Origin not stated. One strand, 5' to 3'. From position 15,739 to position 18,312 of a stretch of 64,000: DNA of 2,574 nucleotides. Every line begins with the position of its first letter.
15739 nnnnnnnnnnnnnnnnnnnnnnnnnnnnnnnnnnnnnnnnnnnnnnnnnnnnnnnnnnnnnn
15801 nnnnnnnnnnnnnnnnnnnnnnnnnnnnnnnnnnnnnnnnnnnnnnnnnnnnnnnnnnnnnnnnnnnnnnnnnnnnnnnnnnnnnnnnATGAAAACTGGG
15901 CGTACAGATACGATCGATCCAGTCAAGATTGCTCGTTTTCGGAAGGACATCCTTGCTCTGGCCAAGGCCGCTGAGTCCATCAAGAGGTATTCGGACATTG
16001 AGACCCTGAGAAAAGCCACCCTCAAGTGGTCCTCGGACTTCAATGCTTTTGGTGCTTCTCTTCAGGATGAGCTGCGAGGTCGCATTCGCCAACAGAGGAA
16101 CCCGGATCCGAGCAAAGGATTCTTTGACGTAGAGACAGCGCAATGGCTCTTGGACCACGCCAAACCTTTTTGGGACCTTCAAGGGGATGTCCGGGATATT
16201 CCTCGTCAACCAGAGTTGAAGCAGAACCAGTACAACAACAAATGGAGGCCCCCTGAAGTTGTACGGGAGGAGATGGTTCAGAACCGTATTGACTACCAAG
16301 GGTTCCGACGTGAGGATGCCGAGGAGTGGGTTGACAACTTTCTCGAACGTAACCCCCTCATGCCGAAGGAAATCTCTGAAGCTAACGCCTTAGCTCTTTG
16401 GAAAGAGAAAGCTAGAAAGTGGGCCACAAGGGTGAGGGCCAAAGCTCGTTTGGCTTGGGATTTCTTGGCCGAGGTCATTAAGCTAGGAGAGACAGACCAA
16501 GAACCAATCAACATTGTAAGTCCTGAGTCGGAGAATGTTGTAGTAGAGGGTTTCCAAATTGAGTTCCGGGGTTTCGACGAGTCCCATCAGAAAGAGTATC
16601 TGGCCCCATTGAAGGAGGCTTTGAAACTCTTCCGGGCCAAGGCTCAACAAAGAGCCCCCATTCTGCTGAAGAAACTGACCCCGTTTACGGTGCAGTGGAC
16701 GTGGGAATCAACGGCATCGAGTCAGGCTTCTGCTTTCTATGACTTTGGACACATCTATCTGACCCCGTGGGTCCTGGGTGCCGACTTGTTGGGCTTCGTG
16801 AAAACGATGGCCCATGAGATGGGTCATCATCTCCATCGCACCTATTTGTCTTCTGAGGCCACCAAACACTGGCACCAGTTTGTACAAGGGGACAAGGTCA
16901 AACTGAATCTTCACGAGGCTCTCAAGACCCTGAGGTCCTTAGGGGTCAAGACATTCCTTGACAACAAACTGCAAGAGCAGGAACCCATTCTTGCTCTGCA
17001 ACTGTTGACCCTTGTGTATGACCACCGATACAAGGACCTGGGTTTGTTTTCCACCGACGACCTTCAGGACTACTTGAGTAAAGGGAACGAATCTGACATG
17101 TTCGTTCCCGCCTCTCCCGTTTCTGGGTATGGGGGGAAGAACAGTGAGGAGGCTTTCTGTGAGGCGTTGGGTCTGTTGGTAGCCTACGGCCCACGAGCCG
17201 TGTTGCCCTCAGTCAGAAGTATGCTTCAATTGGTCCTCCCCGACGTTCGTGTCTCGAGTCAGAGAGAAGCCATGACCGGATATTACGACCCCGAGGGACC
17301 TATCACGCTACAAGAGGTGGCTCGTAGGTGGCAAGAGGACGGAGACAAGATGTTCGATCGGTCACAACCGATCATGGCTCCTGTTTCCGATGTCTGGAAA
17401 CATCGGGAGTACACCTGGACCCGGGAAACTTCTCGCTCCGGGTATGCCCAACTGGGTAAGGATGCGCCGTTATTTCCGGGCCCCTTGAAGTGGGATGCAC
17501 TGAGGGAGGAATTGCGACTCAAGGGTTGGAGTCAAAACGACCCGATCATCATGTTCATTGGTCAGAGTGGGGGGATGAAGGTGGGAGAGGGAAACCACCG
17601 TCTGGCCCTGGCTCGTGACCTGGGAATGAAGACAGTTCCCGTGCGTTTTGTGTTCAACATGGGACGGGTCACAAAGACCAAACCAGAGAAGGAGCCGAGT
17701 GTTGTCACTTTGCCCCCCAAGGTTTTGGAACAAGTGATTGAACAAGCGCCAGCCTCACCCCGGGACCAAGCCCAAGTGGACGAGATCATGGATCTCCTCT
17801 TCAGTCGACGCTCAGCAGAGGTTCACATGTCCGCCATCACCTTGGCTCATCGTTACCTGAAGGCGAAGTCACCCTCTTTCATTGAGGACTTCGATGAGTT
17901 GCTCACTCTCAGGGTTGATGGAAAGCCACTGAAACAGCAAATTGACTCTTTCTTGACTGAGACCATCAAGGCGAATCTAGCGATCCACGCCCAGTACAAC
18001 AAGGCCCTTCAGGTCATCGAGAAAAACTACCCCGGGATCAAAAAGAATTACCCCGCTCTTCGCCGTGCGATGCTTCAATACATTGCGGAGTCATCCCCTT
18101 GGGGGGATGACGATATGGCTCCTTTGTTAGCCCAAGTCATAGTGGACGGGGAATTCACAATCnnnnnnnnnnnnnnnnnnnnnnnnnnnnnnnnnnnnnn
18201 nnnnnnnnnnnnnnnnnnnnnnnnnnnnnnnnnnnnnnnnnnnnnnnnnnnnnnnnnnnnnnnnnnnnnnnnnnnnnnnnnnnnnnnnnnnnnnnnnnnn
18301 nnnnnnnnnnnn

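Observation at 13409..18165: Two adjacent giant polyvalent proteins sharing an ImmA/IrrE-like HExxH module, fused to a P-loop kinase or a ParB-like nuclease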

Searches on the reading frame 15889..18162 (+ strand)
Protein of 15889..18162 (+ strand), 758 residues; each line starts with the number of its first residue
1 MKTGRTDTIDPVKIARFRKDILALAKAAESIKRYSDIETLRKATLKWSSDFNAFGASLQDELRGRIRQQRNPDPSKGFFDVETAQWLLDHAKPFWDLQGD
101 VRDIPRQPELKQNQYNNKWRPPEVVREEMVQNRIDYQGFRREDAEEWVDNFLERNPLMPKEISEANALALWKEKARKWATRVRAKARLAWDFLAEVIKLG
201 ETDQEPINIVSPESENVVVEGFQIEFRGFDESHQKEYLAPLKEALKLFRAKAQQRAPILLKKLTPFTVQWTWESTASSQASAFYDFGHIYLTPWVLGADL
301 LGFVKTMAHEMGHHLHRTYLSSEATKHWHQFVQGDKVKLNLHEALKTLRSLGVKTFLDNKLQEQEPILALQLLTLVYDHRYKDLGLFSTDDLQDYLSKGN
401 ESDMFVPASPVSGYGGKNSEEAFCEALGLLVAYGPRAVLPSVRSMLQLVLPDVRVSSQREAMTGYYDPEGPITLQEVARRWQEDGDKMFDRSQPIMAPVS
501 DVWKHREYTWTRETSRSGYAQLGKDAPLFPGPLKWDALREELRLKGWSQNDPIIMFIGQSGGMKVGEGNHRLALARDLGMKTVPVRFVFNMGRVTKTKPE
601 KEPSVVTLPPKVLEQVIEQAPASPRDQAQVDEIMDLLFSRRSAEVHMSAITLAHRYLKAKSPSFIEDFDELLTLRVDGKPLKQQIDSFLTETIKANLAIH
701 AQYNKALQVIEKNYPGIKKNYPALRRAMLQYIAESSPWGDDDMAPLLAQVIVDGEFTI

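Call 3: search_protein_families(library=pfam, proteins=[window:15889-18162:+], max_evalue=1)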
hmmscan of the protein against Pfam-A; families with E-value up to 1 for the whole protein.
window:15889-18162:+ (758 aa): 0 families

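Call 4: search_protein_families(library=phrogs, proteins=[window:15889-18162:+], max_evalue=0.1)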
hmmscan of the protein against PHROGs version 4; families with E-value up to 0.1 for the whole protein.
window:15889-18162:+ (758 aa): 4 families
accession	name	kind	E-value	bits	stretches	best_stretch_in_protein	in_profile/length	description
phrog_723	-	DNA, RNA and nucleotide metabolism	0.035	14.9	1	549-586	45-84/223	ParB-like partition protein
phrog_3147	-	unknown function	0.036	13.9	1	543-590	257-303/575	-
phrog_21912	-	DNA, RNA and nucleotide metabolism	0.044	14.7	0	560-586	83-109/153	DNA binding protein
phrog_498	-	other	0.058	12.9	0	537-588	60-107/633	DNA methyltransferase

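Call 9: search_dna_similar(query=window:15889-18162:+, collection=phages, mode=protein, max_rows=25)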
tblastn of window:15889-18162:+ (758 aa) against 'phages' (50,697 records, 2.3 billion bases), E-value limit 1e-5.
Records with a match: 1; places in all: 1; records where one place covers at least 80% of the query: 0.
Best place of each record, by identity: <60% 1.
By first word of the organism name: uncultured 1.
By host as written in the record: - 1.
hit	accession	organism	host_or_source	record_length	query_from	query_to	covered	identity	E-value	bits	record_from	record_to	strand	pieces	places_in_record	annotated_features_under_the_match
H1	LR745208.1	uncultured phage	metagenomic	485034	9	457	59%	27.9%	7e-36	152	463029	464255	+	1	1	record has no annotation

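Call 13: find_homologous_proteins(query=window:15889-18162:+)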
Query window:15889-18162:+ (758 aa): 101 proteins with E <= 0.001 among 8000 candidates.
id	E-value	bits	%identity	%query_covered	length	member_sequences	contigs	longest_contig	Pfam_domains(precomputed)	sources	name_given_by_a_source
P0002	0.0e+0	1738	100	100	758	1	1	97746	-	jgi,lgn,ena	-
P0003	1.5e-117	412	43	60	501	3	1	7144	-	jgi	-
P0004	3.5e-116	408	43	60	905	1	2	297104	PF01743.27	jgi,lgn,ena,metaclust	metaclust:\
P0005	2.0e-113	398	43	60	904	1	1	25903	PF01743.27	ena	-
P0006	4.7e-108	381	41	60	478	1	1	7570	-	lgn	-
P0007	3.0e-101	358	40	61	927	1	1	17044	-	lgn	-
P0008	3.7e-100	355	40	61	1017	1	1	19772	-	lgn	-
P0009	1.3e-98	349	39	60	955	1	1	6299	PF01028.26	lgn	-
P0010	6.8e-97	344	39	60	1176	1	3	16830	PF01028.26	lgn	-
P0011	1.0e-96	343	39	60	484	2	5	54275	-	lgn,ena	-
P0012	2.1e-95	339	39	59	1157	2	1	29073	PF18905.6,PF01028.26,PF02195.27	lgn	-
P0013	8.3e-93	330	39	59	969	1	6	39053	PF18905.6,PF01028.26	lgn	-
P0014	1.1e-90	323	38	60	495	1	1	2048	-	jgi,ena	jgi:hypothetical protein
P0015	3.9e-89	318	37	61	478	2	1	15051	-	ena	-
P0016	5.6e-82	294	37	60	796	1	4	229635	-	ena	-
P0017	1.3e-73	267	35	60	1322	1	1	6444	-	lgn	-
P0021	9.9e-60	221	30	43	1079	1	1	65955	PF01028.26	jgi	jgi:hypothetical protein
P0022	2.5e-58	216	30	60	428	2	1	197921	-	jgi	-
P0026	2.6e-53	200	32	60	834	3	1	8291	-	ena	-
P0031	4.1e-48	183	30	60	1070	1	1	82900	-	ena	-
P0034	2.2e-47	180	39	37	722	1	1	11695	-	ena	-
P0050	1.5e-42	164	33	38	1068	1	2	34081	PF15890.12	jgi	jgi:hypothetical protein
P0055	1.5e-41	161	37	37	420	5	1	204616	-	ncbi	-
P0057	1.9e-41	161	29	61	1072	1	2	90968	-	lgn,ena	-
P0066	6.9e-40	155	29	59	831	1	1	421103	-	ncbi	-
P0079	1.9e-38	151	35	37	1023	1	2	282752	PF01028.26,PF00293.35,PF14815.13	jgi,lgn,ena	jgi:8-oxo-dGTP diphosphatase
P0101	4.7e-24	103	30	41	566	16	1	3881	PF18760.8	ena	-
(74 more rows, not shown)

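Call 15: find_encoding_contigs(protein=P0002, flank=10000, max_places=3)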
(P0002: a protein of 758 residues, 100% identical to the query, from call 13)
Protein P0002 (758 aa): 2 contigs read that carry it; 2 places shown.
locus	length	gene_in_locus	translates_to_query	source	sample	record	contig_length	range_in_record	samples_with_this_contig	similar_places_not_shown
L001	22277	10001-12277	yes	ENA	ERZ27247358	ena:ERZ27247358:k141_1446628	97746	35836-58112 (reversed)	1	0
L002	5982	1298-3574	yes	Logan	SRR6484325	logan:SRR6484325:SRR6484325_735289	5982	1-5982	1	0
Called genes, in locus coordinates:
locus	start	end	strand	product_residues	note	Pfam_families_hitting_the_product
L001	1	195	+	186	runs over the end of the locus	PF00265:TK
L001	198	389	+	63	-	PF09723:Zn_ribbon_8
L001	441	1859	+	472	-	-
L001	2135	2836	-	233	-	PF01712:dNK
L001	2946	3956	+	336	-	-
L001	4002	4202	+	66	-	-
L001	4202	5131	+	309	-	PF03747:ADP_ribosyl_GH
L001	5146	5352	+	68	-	-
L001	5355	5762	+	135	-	-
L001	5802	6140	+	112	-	-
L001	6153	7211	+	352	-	PF14388:DUF4419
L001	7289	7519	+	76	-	-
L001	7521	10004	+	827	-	PF13671:AAA_33 (weak)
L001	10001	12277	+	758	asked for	-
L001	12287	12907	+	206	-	-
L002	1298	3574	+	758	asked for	-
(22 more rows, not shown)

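Call 19: search_solved_structures(query=window:15889-18162:+, max_evalue=10, show_alignments=2)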
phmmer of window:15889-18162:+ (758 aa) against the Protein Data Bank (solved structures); distinct sequences matched with E-value up to 10: 7.
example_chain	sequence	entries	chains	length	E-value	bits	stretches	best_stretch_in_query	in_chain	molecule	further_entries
5uc3_A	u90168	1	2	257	1.1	10.7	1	322-374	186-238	Glucocorticoid receptor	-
3e7c_A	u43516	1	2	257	1.4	10.4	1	322-374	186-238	Glucocorticoid receptor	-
3cld_A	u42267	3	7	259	1.4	10.4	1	322-374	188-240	Glucocorticoid receptor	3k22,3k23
4lsj_A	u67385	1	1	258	1.4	10.4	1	322-374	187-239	Glucocorticoid receptor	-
3mno_A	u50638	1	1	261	1.6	10.2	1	322-374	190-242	Glucocorticoid receptor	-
3mne_A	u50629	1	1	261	1.6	10.2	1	322-374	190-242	Glucocorticoid receptor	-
3mnp_A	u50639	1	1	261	1.7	10.1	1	322-374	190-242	Glucocorticoid receptor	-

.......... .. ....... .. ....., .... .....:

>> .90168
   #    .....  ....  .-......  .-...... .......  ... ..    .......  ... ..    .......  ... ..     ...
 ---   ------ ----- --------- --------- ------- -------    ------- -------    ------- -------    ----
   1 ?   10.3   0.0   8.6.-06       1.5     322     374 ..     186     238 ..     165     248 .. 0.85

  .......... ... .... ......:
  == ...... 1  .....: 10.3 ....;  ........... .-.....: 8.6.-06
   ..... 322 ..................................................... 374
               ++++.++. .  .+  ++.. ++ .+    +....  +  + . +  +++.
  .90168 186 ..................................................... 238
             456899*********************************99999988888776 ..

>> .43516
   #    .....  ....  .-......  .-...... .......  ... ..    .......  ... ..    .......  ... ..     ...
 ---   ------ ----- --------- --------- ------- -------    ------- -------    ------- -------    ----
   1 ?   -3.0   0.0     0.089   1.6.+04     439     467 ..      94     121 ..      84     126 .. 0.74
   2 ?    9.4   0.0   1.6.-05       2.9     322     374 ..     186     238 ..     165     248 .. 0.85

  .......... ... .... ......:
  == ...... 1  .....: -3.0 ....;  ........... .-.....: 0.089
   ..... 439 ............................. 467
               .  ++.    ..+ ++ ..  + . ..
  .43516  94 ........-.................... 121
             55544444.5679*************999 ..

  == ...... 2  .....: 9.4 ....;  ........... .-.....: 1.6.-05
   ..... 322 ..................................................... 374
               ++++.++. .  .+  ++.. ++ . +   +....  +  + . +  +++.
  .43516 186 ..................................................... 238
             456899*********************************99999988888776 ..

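Call 27: search_protein_families(library=pfam, alignment_id=A3, max_evalue=0.001)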
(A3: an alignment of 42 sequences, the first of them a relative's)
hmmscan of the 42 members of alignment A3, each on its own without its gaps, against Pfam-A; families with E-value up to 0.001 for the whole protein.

A. member 1, P0002 (758 aa): 0 families

B. families by the number of members that match (of 42 scanned): 13 families
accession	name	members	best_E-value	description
PF01028.25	Topoisom_I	17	2.5e-27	Eukaryotic DNA topoisomerase I, catalytic core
PF15887.11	Peptidase_Mx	4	0.00016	Putative zinc-binding metallo-peptidase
PF00293.34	NUDIX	3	5.5e-23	NUDIX domain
PF14815.12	NUDIX_4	3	1.8e-08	NUDIX domain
PF01743.26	PolyA_pol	2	1.6e-14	Poly A polymerase head domain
PF18905.5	DUF5661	2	3.4e-12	Protein of unknown function (DUF5661)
PF15890.11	Peptidase_Mx1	2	2.3e-07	Putative zinc-binding metallo-peptidase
PF01435.24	Peptidase_M48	2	4.3e-05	Peptidase family M48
PF13563.12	2_5_RNA_ligase2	1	1.7e-11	2'-5' RNA ligase superfamily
PF18760.7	ART-PolyVal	1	1.8e-07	ADP-Ribosyltransferase in polyvalent proteins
PF07737.17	ATLF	1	3.2e-05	Anthrax toxin lethal factor, N- and C-terminal domain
PF02195.25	ParB_N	1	7.5e-05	ParB N-terminal domain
PF14083.11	PGDYG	1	0.00092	PGDYG protein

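Call 30: predict_structure(alignment_id=A2)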
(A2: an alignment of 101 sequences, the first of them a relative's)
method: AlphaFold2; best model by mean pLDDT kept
length: 758 residues; sequences in the alignment: 101
mean_pLDDT: 79.6   pTM: 0.62
mean pLDDT of the five models: 79.6, 75.6, 75.4, 75.4, 73.4
residues with pLDDT >= 90: 405; 70-90: 123; 50-70: 128; < 50: 102
segments of 3 or more residues with pLDDT < 50: 458-468, 507-535, 591-617, 619-625, 663-665, 739-741, 745-758
pLDDT, mean of each block of 10 residues (from residue 1): 74 96 98 98 95 93 90 76 96 98 97 92 96 96 98 96 97 98 98 96 90 93 95 93 98 98 95 68 93 91 98 97 98 97 98 97 97 97 97 98 98 97 98 97 97 73 43 73 61 72 59 30 33 51 56 70 64 76 76 29 34 47 54 59 53 58 51 66 72 64 75 80 71 60 47 34
secondary structure, 60 per line:
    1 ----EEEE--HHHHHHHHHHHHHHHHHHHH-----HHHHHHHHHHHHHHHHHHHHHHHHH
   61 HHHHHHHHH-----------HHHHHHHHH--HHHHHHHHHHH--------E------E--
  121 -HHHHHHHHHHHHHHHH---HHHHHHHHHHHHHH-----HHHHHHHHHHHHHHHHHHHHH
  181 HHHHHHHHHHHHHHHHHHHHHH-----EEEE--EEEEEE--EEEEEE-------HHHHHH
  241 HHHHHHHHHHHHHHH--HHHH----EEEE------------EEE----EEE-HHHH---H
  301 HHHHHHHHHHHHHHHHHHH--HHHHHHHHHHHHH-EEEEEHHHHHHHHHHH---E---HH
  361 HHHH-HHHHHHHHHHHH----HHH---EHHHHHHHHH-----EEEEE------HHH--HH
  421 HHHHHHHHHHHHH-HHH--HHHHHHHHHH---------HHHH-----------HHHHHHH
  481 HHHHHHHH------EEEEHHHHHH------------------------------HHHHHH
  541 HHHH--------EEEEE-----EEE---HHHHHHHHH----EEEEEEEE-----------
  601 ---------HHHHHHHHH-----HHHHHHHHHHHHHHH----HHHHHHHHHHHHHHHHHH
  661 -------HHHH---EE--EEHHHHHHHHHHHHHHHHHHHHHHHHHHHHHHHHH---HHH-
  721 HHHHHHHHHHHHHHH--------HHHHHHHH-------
elements in order (helices of 4 or more, strands of 3 or more residues): E5-8 H11-30 H36-69 H81-89 H92-102 H122-137 H141-154 H160-202 E208-211 E214-219 E222-227 H235-255 H258-261 E266-269 E282-284 E289-291 H293-296 H300-319 H322-334 E336-340 H341-351 H359-364 H366-377 H389-397 E403-407 H419-433 H440-449 H459-462 H474-488 E495-498 H499-504 H535-544 E553-557 E563-565 H569-577 E582-589 H610-618 H624-638 H643-660 H668-671 H681-713 H721-735 H744-751

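Call 62: search_protein_families(library=pfam, proteins=[P0050, P0031, P0057, P0021, P0026, P0066, P0017, P0101, P0012], max_evalue=0.01)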
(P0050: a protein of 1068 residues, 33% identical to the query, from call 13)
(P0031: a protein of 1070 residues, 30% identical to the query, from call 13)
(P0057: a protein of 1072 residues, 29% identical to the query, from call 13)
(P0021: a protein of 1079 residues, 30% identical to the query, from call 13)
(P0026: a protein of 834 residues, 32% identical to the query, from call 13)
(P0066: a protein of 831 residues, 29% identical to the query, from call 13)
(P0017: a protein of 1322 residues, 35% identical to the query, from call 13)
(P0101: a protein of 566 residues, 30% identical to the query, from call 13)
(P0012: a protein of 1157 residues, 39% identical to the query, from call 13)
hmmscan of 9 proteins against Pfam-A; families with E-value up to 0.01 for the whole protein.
P0050 (1068 aa): 3 families
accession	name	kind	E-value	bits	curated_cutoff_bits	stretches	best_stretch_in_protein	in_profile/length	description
PF15890.11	Peptidase_Mx1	-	2.3e-07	30.9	25.6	0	239-416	111-227/240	Putative zinc-binding metallo-peptidase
PF15887.11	Peptidase_Mx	-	0.00087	19.2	27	0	300-373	91-163/236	Putative zinc-binding metallo-peptidase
PF14891.12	Peptidase_M91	-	0.0099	16.7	25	0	956-982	94-120/176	Effector protein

P0031 (1070 aa): 1 family
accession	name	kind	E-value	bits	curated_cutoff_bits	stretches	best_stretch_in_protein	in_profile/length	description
PF15887.11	Peptidase_Mx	-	0.0036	17.2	27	0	908-930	143-165/236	Putative zinc-binding metallo-peptidase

P0057 (1072 aa): 1 family
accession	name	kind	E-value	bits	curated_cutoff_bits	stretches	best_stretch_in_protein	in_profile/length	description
PF15887.11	Peptidase_Mx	-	0.0017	18.3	27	0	909-930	143-164/236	Putative zinc-binding metallo-peptidase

P0021 (1079 aa): 5 families
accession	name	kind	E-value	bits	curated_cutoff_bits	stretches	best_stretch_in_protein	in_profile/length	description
PF01028.25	Topoisom_I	-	1.1e-25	90.8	23.7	1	848-1051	6-197/228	Eukaryotic DNA topoisomerase I, catalytic core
PF01435.24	Peptidase_M48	-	4.3e-05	23.9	20.3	0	634-661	56-83/186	Peptidase family M48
PF15890.11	Peptidase_Mx1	-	6.3e-05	22.9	25.6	0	344-377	173-206/240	Putative zinc-binding metallo-peptidase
PF13574.12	Reprolysin_2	-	0.0054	17.1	27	0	233-245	126-138/195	Metallo-peptidase family M12B Reprolysin-like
PF13688.12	Reprolysin_5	-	0.0086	16.8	27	0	223-246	132-155/196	Metallo-peptidase family M12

P0026 (834 aa): 2 families
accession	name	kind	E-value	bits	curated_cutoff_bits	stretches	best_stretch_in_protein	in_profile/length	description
PF15887.11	Peptidase_Mx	-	0.00045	20.2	27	0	321-388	98-164/236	Putative zinc-binding metallo-peptidase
PF15890.11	Peptidase_Mx1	-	0.0051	16.7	25.6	0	368-401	173-206/240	Putative zinc-binding metallo-peptidase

P0066 (831 aa): 0 families

P0017 (1322 aa): 3 families
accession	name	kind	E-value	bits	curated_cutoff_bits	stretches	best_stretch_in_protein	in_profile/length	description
PF01435.24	Peptidase_M48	-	0.00084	19.7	20.3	0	655-701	40-87/186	Peptidase family M48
PF03417.21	AAT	-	0.0027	17.8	23.2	1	35-212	8-178/225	Acyl-coenzyme A:6-aminopenicillanic acid acyl-transferase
PF10263.15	SprT-like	-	0.0036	17.6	25.6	1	643-692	20-74/108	SprT-like family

P0101 (566 aa): 3 families
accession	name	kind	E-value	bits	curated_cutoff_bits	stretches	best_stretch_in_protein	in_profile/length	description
PF18760.7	ART-PolyVal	-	1.8e-07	32.4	31.2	1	398-560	8-136/140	ADP-Ribosyltransferase in polyvalent proteins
PF06167.18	Peptidase_M90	-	0.0072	16.4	26.2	0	208-240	127-159/243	Glucose-regulated metallo-peptidase M90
PF07737.17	ATLF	-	0.0097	16.1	27.4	0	209-355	94-171/193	Anthrax toxin lethal factor, N- and C-terminal domain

P0012 (1157 aa): 4 families
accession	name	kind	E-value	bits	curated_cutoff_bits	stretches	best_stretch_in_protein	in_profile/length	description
PF01028.25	Topoisom_I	-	2e-26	93.2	23.7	1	856-1063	7-202/228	Eukaryotic DNA topoisomerase I, catalytic core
PF18905.5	DUF5661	-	3.9e-12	46.8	27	1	770-820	18-64/65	Protein of unknown function (DUF5661)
PF02195.25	ParB_N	-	7.5e-05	23.1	26.3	1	516-576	25-85/95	ParB N-terminal domain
PF08857.17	ParBc_2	-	0.0036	17.9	23.6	0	539-573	50-84/158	Putative ParB-like nuclease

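Call 63: find_encoding_contigs(protein=P0004, flank=10000, max_places=1)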
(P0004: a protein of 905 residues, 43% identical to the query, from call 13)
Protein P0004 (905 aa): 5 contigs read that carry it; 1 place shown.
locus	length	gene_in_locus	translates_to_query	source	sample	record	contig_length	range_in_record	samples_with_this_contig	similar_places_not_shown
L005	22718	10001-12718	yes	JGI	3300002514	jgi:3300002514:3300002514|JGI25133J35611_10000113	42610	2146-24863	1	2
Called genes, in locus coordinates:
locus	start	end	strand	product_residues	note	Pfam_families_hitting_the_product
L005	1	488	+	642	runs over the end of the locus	PF27249:MJ0330_N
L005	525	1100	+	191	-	-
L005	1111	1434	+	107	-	-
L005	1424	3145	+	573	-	-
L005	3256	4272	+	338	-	-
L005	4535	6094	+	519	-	-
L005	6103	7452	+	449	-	-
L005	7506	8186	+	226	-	-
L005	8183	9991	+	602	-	-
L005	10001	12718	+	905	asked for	PF01743:PolyA_pol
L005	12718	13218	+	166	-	-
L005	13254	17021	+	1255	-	PF10307:HAD_SAK_1 (weak), PF01028:Topoisom_I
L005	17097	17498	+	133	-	-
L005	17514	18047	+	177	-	-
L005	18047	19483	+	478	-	-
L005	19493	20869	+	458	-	-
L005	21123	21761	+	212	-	-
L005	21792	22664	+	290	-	PF25209:Phage_capsid_4 (weak)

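Call 64: find_encoding_contigs(protein=P0016, flank=10000, max_places=1)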
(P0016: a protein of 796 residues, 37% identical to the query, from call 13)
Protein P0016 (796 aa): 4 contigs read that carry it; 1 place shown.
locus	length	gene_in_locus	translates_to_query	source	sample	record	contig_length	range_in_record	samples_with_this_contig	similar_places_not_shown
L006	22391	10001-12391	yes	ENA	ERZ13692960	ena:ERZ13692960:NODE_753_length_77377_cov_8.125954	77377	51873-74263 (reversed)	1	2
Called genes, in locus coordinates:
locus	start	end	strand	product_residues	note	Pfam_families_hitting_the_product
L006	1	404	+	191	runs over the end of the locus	-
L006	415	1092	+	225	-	-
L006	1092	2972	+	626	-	PF27249:MJ0330_N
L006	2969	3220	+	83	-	-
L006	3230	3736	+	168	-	-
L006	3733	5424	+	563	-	PF06074:Portal_Mu (weak)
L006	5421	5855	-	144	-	-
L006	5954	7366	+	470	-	-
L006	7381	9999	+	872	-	PF01743:PolyA_pol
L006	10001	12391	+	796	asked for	-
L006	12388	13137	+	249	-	PF07460:NUMOD3 (weak)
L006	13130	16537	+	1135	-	PF01028:Topoisom_I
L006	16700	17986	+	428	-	-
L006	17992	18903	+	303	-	-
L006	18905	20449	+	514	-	-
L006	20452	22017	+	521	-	-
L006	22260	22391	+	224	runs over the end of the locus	-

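Call 70: find_encoding_contigs(protein=P0066, flank=10000, max_places=1)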
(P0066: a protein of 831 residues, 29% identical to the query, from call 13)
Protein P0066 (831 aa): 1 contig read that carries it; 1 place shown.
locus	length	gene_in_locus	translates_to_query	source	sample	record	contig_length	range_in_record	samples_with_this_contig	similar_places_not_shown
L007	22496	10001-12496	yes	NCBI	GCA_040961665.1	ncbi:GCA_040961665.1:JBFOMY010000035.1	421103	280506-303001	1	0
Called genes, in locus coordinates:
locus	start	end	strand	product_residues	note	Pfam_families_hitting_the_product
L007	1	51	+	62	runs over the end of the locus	-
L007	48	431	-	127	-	-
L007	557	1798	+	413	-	PF00493:MCM (weak), PF07724:AAA_2, PF00004:AAA, PF10431:ClpB_D2-small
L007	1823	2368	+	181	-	-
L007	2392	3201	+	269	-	PF08902:DUF1848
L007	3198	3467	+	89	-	-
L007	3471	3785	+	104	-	-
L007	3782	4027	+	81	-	-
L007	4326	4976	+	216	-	-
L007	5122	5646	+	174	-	-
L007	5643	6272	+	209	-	PF03692:CxxCxxCC (weak)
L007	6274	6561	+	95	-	-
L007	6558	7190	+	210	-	-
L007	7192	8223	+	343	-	-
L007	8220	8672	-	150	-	-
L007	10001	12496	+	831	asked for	-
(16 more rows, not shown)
